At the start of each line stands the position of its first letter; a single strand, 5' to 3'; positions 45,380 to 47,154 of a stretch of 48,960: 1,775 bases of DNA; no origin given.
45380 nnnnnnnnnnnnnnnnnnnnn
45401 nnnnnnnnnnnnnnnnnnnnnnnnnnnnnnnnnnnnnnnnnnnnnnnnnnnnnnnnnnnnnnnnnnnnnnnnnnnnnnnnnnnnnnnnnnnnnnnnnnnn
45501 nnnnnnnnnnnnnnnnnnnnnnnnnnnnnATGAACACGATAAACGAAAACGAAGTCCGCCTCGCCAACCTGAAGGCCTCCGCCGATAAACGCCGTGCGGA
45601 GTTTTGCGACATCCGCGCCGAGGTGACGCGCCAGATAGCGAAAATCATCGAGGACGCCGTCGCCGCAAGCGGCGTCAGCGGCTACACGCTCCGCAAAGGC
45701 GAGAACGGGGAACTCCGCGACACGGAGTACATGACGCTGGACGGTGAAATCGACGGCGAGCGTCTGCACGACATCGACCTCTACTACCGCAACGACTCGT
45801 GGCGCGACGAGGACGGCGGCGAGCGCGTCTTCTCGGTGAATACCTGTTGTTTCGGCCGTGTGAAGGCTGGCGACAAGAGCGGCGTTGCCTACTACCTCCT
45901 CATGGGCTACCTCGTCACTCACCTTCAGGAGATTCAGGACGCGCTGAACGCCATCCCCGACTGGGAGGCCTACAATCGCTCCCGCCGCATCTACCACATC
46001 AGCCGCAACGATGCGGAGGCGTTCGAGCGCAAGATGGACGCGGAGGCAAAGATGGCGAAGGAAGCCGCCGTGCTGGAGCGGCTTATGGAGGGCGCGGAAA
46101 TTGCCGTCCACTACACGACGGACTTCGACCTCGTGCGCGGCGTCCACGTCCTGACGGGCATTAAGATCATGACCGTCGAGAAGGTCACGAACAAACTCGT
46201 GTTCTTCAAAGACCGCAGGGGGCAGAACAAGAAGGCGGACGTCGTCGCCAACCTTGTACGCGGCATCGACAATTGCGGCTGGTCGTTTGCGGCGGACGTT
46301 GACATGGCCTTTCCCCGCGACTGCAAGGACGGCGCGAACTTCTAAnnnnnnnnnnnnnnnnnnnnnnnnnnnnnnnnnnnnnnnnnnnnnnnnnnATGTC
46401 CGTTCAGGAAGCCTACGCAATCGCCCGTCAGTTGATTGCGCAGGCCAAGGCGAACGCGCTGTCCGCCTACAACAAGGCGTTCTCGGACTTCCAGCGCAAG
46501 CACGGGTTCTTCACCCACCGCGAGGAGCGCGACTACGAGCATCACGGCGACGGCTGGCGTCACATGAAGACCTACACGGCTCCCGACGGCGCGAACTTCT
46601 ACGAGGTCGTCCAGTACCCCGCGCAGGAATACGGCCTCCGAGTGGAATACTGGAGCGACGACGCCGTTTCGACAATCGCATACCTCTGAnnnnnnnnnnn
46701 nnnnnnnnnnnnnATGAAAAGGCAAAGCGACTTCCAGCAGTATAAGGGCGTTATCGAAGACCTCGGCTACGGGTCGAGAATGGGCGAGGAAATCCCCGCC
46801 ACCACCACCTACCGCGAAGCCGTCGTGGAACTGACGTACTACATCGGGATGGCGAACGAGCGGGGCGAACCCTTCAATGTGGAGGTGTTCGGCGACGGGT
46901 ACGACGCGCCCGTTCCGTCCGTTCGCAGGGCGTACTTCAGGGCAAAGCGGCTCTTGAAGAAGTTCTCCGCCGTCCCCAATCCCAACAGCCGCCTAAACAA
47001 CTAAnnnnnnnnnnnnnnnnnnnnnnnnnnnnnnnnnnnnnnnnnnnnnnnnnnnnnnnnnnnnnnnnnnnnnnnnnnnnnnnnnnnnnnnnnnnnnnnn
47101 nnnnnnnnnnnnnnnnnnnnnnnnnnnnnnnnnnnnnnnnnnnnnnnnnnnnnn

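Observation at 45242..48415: Self-contained six-gene cassette of unknown function between rusA and the packaging side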

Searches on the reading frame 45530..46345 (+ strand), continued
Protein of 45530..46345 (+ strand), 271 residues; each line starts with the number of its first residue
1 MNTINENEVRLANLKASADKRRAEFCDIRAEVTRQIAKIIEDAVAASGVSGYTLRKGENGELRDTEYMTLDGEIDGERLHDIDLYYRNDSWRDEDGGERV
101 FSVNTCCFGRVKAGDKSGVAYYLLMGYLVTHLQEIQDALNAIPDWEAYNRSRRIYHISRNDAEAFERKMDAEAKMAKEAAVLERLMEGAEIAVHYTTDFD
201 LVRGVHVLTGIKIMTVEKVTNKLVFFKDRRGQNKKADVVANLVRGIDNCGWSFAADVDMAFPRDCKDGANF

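Call 70: find_related_loci(query=A1, collection=metagenome_contigs, flank=8000)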
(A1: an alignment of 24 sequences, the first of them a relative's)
Query A1 (271 aa) in metagenome_contigs; peptide patterns used: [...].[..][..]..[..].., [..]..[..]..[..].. (x = any residue, [..] = any of these).
204 stretches matched a pattern; 4 encode a relative of the query (tblastn E <= 1e-3); 4 distinct loci.
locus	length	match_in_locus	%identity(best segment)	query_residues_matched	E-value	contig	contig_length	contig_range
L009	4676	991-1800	65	1-269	6e-110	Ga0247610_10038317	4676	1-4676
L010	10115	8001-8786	66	1-260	1e-109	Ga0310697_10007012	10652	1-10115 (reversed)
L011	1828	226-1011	49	1-262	4e-80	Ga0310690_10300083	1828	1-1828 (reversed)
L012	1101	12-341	44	154-262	2e-24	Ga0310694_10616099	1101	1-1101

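Call 71: find_encoding_contigs(protein=P0010, flank=7000, max_places=1)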
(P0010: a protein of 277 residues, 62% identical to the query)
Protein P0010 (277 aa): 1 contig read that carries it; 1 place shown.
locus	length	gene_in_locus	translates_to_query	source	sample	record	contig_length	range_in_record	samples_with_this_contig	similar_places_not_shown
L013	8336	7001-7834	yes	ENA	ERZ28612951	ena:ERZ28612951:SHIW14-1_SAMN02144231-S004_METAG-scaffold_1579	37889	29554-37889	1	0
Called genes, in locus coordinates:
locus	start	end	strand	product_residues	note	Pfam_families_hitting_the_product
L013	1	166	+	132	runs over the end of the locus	PF11325:DUF3127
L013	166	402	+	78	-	-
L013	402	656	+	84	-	-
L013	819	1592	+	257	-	-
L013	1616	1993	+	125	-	-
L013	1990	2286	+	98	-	-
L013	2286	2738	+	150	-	-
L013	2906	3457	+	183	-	PF00692:dUTPase, PF22769:DCD (weak)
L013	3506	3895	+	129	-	-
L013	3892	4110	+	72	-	-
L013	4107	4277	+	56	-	-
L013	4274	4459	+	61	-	-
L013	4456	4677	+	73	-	-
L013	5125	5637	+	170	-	PF05866:RusA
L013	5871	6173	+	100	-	-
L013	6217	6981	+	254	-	-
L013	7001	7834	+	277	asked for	-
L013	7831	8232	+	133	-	-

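Call 72: find_encoding_contigs(protein=P0015, flank=7000, max_places=1)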
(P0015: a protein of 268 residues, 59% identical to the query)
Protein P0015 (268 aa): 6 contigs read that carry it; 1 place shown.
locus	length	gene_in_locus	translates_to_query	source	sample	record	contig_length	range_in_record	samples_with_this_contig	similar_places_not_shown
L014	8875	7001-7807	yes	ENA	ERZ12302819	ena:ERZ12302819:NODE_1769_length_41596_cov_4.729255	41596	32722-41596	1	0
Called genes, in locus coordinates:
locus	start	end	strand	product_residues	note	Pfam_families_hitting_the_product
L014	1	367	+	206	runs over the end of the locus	-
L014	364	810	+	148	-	-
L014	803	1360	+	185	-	-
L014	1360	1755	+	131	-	PF11325:DUF3127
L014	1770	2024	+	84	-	-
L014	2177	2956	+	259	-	-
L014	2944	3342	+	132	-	-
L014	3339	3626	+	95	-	-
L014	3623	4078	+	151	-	-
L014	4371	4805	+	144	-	PF00692:dUTPase, PF22769:DCD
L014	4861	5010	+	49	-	-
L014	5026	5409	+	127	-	-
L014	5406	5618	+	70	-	-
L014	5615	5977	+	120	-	-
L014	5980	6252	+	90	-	-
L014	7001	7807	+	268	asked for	-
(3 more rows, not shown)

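Call 73: find_encoding_contigs(protein=P0024, flank=7000, max_places=1)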
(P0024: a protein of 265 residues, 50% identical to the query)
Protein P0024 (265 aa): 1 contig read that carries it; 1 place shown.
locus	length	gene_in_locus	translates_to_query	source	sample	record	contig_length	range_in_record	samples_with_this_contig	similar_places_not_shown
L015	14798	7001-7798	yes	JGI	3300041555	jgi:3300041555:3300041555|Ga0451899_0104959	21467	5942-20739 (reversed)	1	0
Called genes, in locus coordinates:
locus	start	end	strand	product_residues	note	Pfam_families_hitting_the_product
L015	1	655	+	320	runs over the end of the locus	PF03837:RecT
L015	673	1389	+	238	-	-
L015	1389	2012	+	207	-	-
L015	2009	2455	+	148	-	-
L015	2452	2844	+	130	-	PF11325:DUF3127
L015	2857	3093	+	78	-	-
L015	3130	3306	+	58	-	-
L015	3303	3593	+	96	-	-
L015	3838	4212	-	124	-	-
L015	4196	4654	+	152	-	PF00692:dUTPase, PF22769:DCD (weak)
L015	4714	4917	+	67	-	-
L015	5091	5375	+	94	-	-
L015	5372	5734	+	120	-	-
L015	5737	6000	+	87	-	-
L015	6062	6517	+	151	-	PF05866:RusA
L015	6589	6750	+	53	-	-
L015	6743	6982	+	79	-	-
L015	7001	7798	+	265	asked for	-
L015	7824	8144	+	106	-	-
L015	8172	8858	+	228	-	-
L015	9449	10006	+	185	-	-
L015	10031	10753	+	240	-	PF02195:ParB_N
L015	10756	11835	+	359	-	-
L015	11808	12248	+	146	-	PF01467:CTP_transf_like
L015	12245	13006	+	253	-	-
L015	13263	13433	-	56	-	-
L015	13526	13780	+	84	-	-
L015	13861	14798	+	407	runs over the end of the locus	-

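Call 74: find_encoding_contigs(protein=P0017, flank=7000, max_places=1)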
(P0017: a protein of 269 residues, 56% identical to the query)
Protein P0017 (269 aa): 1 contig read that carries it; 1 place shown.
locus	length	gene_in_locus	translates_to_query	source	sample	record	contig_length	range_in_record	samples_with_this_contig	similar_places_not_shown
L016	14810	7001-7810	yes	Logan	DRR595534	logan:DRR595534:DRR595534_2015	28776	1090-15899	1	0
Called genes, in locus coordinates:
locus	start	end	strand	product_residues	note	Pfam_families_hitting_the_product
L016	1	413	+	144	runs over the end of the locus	-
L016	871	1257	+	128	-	PF11325:DUF3127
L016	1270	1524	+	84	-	-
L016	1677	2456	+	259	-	-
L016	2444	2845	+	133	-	-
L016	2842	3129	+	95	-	-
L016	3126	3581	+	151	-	-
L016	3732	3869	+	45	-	-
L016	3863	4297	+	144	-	PF00692:dUTPase, PF22769:DCD (weak)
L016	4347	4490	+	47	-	-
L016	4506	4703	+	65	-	-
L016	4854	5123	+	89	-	-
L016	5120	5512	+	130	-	-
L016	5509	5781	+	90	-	-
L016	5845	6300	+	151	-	PF05866:RusA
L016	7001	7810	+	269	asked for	-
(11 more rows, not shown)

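Call 81: search_protein_families(library=pfam, alignment_id=A1, max_evalue=1)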
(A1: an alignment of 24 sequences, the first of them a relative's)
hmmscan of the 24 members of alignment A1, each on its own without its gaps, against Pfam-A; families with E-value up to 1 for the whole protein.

A. member 1, P0001 (271 aa): 1 family
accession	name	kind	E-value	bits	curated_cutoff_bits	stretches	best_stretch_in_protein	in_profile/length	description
PF05088.18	Bac_GDH_CD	-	0.032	13.2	22.8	1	14-54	182-222/497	Bacterial NAD-glutamate dehydrogenase, catalytic domain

B. families by the number of members that match (of 24 scanned): 6 families
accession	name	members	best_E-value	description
PF13560.12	HTH_31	2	0.036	Helix-turn-helix domain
PF17540.7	DUF5457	1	0.031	Family of unknown function (DUF5457)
PF05088.18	Bac_GDH_CD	1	0.032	Bacterial NAD-glutamate dehydrogenase, catalytic domain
PF24203.1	Phage_ProQ_C_like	1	0.071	Phage ProQ C-terminal-like domain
PF22379.2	MCM10_OB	1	0.11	MCM10 OB-fold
PF19567.5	CpsB_CapC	1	0.12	Capsular polysaccharide synthesis, CpsB/CapC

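Call 84: search_dna_similar(query=window:45530-46342:+, collection=phages, mode=protein, max_evalue=1, max_rows=15)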
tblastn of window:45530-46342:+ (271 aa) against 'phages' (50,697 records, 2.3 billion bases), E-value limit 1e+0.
No match.

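Call 91: search_protein_families(library=phrogs, proteins=[L013:6217-6981:+, L015:8172-8858:+, L001:11863-12324:+, L001:9492-9956:+, L013:7831-8232:+], max_evalue=0.01)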
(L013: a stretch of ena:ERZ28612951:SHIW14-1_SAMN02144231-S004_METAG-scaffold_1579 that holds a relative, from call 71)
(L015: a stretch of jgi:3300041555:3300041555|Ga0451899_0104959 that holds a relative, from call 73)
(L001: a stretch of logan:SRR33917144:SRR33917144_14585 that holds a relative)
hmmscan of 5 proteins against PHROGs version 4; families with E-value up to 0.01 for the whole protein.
L013:6217-6981:+ (254 aa): 0 families

L015:8172-8858:+ (228 aa): 0 families

L001:11863-12324:+ (153 aa): 0 families

L001:9492-9956:+ (154 aa): 0 families

L013:7831-8232:+ (133 aa): 0 families

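Call 98: find_encoding_contigs(protein=P0009, flank=6000, max_places=1)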
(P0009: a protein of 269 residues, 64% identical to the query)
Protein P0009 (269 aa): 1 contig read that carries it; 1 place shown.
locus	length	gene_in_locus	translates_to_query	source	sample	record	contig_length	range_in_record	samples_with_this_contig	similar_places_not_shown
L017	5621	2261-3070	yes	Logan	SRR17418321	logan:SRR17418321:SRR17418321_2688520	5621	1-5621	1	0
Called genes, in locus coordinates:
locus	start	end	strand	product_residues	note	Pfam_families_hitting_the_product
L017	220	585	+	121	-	-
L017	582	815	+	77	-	-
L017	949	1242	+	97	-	-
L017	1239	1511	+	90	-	-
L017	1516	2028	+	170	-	PF05866:RusA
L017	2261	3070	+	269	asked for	-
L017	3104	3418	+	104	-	-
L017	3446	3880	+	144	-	-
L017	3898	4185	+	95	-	-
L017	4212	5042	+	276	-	-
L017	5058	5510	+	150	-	-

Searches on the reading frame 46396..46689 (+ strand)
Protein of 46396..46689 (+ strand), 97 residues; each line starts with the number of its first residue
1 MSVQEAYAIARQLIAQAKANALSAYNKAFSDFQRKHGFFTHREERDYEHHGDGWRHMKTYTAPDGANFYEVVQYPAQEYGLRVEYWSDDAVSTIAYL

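Call 5: search_protein_families(library=pfam, proteins=[window:46396-46689:+], max_evalue=1)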
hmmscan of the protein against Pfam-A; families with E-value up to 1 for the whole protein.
window:46396-46689:+ (97 aa): 0 families

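Call 6: search_protein_families(library=phrogs, proteins=[window:46396-46689:+], max_evalue=1)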
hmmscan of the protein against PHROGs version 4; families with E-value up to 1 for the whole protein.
window:46396-46689:+ (97 aa): 1 family
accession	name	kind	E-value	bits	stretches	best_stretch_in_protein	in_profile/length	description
phrog_16227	-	head and packaging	0.34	8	1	5-49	1940-1985/4401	virion structural protein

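Call 46: search_protein_families(library=padloc, proteins=[window:46396-46689:+], max_evalue=1)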
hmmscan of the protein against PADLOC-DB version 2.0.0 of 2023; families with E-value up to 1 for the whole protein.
window:46396-46689:+ (97 aa): 1 family
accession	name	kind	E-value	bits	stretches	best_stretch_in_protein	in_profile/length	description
PDLC02057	Cas10d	-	0.037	11.3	1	4-57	323-375/462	-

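Call 47: search_protein_families(library=ncbifam, proteins=[window:46396-46689:+], max_evalue=1)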
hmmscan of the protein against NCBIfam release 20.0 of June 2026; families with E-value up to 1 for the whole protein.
window:46396-46689:+ (97 aa): 0 families

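Call 94: search_solved_structures(query=A8, max_evalue=10)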
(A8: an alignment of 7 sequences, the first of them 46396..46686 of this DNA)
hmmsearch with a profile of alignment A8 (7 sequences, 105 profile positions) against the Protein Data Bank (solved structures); distinct sequences matched with E-value up to 10: 0.

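Call 106: find_related_loci(query=A8, collection=genome_contigs, flank=8000)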
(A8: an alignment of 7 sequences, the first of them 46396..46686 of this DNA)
Query A8 (97 aa) in genome_contigs; peptide patterns used: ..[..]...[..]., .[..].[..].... (x = any residue, [..] = any of these).
94 stretches matched a pattern, but none encodes a relative of the query by tblastn (E <= 1e-3).

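Call 107: find_related_loci(query=A8, collection=viral_contigs, flank=8000)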
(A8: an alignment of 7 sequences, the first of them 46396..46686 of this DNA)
Query A8 (97 aa) in viral_contigs; peptide patterns used: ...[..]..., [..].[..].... (x = any residue, [..] = any of these).
73 stretches matched a pattern, but none encodes a relative of the query by tblastn (E <= 1e-3).

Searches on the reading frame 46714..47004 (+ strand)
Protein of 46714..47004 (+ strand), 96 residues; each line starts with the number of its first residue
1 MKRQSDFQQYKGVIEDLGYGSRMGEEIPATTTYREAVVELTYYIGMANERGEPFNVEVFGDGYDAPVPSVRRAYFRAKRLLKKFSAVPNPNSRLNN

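Call 5: search_protein_families(library=pfam, proteins=[window:46714-47004:+], max_evalue=1)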
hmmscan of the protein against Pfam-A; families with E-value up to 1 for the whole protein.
window:46714-47004:+ (96 aa): 0 families

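Call 6: search_protein_families(library=phrogs, proteins=[window:46714-47004:+], max_evalue=1)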
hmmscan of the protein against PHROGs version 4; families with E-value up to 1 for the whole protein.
window:46714-47004:+ (96 aa): 1 family
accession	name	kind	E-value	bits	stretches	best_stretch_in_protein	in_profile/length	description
phrog_15958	-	unknown function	0.11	13.4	1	25-48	14-37/84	-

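Call 46: search_protein_families(library=padloc, proteins=[window:46714-47004:+], max_evalue=1)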
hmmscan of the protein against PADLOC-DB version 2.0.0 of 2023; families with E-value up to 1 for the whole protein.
window:46714-47004:+ (96 aa): 0 families

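Call 47: search_protein_families(library=ncbifam, proteins=[window:46714-47004:+], max_evalue=1)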
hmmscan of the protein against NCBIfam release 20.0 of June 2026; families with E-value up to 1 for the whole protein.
window:46714-47004:+ (96 aa): 0 families

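Call 96: search_solved_structures(query=window:46714-47001:+, max_evalue=10)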
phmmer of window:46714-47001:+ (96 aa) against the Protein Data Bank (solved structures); distinct sequences matched with E-value up to 10: 0.
